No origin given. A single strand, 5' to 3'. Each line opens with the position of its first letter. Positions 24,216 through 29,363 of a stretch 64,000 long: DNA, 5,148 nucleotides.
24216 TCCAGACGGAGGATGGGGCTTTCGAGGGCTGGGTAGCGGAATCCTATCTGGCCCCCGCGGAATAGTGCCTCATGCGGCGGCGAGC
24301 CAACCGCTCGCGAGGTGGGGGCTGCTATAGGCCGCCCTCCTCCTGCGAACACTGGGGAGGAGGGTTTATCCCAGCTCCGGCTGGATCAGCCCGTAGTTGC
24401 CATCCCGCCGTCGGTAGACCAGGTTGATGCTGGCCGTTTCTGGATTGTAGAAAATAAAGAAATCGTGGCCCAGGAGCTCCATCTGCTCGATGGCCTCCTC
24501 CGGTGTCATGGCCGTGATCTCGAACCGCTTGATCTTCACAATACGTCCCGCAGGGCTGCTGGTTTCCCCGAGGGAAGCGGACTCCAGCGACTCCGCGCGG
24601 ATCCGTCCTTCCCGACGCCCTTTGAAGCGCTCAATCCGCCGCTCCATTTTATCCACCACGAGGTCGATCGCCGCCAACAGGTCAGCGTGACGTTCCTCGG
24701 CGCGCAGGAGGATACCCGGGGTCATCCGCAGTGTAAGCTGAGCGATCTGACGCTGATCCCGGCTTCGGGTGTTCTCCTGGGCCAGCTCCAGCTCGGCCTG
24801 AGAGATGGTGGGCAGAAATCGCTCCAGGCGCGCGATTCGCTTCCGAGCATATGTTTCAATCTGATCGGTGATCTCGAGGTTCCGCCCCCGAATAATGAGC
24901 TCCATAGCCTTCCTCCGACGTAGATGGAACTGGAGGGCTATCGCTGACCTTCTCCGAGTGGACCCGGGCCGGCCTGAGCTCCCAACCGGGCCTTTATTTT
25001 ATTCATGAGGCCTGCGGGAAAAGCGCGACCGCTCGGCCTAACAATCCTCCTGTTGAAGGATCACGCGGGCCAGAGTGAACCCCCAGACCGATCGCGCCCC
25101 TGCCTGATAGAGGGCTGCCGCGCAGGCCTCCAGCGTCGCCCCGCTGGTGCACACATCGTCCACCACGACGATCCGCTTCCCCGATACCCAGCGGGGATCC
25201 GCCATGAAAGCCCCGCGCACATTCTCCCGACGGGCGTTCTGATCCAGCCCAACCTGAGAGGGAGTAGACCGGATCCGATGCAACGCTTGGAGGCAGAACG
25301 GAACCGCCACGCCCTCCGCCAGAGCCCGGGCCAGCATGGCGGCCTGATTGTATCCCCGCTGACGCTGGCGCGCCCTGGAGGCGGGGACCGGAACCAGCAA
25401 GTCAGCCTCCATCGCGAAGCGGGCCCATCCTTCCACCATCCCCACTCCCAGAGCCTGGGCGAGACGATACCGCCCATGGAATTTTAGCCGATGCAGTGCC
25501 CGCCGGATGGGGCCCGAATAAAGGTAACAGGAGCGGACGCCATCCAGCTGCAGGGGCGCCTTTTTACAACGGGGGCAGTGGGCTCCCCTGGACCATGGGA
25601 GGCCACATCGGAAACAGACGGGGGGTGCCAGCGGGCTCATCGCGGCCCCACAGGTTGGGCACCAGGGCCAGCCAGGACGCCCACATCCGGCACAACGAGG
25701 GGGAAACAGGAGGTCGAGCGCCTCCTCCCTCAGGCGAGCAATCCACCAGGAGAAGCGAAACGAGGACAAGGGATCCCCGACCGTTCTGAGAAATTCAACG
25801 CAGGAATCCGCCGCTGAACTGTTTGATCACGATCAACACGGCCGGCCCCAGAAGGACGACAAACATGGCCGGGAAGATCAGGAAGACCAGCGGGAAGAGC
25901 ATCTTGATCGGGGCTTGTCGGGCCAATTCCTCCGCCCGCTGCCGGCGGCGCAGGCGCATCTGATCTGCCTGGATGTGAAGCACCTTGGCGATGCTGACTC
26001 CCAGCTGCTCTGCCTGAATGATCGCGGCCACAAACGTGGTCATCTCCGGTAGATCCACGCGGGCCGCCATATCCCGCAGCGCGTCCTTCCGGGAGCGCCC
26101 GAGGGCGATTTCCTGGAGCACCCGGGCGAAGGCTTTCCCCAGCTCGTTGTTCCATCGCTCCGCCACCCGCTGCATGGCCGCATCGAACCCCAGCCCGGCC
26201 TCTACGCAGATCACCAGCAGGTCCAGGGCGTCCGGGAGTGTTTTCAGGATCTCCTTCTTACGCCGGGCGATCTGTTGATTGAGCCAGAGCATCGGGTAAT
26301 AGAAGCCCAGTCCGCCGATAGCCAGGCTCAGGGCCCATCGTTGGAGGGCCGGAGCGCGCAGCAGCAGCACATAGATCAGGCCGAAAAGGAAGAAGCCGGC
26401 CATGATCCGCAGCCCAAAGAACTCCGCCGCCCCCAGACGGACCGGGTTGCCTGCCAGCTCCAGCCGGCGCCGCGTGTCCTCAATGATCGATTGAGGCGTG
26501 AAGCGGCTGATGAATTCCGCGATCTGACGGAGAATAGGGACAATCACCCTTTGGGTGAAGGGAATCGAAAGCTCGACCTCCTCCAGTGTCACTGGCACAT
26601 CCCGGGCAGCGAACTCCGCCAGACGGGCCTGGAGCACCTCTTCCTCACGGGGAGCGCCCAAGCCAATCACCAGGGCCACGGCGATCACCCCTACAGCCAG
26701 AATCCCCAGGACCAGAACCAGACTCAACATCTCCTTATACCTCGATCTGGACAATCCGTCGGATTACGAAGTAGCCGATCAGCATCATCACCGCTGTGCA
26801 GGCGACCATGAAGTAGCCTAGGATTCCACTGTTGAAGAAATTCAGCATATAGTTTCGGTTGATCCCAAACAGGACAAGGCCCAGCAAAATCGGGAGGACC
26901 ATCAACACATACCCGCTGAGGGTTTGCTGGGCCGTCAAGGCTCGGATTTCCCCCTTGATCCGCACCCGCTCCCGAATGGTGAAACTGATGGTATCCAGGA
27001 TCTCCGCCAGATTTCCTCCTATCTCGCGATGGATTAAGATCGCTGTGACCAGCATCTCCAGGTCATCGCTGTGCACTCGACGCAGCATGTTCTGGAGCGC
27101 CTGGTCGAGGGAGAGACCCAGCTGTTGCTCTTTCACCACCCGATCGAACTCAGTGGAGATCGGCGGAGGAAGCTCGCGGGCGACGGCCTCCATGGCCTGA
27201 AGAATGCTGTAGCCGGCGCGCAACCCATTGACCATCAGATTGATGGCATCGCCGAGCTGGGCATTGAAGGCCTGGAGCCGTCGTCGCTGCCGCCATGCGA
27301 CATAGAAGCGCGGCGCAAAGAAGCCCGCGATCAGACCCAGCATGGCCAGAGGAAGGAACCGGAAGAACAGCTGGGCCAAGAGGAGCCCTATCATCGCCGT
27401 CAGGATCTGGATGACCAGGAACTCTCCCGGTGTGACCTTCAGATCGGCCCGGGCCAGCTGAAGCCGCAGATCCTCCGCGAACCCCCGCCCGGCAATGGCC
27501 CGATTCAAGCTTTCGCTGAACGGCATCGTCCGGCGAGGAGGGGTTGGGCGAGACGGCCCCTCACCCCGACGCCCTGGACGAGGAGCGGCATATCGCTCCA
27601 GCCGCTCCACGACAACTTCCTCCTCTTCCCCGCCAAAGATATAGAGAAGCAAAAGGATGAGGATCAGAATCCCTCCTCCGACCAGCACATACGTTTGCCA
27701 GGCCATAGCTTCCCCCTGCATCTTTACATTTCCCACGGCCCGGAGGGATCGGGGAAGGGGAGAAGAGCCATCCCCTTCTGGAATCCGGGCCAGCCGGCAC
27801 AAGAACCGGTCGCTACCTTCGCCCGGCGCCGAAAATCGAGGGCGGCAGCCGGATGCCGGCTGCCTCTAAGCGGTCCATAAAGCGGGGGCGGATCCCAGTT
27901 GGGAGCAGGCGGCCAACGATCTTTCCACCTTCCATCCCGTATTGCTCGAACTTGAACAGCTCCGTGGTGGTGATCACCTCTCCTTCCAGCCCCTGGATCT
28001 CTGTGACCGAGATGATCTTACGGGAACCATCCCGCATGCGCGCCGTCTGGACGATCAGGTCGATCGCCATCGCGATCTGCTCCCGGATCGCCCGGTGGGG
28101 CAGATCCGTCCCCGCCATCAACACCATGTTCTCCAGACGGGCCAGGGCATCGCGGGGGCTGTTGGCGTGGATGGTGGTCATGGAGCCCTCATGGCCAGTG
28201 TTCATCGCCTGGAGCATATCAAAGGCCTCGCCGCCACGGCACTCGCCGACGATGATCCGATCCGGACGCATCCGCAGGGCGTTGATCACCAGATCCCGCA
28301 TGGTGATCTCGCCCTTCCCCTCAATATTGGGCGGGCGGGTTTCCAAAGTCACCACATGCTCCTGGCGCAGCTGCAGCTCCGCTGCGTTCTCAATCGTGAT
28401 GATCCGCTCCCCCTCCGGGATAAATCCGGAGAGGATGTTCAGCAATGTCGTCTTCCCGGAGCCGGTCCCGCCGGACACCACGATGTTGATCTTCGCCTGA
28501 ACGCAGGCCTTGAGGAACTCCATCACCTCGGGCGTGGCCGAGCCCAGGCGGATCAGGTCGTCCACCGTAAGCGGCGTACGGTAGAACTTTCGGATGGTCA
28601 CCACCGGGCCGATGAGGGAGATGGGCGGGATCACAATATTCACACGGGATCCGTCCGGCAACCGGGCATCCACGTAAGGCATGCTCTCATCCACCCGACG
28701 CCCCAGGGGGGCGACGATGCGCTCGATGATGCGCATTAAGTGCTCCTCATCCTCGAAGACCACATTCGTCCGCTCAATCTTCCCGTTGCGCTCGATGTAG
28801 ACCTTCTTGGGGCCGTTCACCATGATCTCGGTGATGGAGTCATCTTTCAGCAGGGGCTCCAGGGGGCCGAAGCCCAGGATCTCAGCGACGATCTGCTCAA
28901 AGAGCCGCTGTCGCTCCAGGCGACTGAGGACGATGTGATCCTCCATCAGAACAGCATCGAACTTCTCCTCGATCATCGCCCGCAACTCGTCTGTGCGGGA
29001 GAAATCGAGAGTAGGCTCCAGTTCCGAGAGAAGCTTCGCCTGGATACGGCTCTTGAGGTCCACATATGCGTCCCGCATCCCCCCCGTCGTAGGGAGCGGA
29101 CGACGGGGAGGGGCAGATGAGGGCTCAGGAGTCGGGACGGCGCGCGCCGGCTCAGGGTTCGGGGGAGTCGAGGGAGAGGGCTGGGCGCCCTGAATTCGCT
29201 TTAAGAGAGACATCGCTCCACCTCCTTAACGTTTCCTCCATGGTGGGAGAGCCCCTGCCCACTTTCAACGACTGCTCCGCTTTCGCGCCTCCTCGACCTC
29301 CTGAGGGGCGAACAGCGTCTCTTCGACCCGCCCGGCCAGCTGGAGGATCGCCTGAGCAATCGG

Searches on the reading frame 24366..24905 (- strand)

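Call 20: search_protein_families(library=pfam, proteins=[window:24366-24905:-], max_evalue=0.001)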
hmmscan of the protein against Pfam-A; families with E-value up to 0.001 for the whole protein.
window:24366-24905:- (179 aa): 2 families
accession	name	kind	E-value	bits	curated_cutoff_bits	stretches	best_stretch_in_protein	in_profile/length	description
PF16321.10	Ribosom_S30AE_C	-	2.3e-25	88.5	25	1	120-173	4-57/57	Sigma 54 modulation/S30EA ribosomal protein C terminus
PF02482.25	Ribosomal_S30AE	-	1.1e-22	81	23.7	1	4-98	2-87/88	Sigma 54 modulation protein / S30EA ribosomal protein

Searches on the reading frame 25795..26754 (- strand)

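Call 20: search_protein_families(library=pfam, proteins=[window:25795-26754:-], max_evalue=0.001)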
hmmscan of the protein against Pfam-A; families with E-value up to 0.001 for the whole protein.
window:25795-26754:- (319 aa): 1 family
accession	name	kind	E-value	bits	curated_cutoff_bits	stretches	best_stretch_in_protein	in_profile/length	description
PF00482.28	T2SSF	-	2e-20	73.5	25.2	1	176-302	1-124/125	Type II secretion system (T2SS), protein F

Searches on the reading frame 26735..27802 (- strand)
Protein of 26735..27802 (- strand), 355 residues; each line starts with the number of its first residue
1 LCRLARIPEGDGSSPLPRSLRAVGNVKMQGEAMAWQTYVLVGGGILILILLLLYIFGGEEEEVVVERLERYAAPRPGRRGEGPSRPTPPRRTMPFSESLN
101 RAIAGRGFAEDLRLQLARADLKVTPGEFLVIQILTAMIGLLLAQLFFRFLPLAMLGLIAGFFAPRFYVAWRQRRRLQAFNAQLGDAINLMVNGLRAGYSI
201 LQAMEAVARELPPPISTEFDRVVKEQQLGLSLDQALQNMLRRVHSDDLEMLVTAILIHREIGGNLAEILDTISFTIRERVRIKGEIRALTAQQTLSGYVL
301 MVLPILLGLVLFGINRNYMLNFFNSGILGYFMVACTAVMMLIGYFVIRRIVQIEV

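Call 20: search_protein_families(library=pfam, proteins=[window:26735-27802:-], max_evalue=0.001)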
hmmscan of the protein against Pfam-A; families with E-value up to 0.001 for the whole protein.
window:26735-27802:- (355 aa): 1 family
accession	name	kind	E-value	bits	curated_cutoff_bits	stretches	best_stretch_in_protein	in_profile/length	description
PF00482.28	T2SSF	-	4.6e-21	75.5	25.2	1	187-311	2-123/125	Type II secretion system (T2SS), protein F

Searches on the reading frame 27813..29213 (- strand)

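Call 20: search_protein_families(library=pfam, proteins=[window:27813-29213:-], max_evalue=0.001)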
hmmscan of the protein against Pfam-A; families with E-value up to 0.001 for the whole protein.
window:27813-29213:- (466 aa): 2 families
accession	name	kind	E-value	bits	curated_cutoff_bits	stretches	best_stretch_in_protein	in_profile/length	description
PF00437.27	T2SSE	-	9.9e-66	222.3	24.9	1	114-389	4-275/370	Type II/IV secretion system protein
PF00005.33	ABC_tran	-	0.00014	22.9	25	1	237-278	7-48/137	ABC transporter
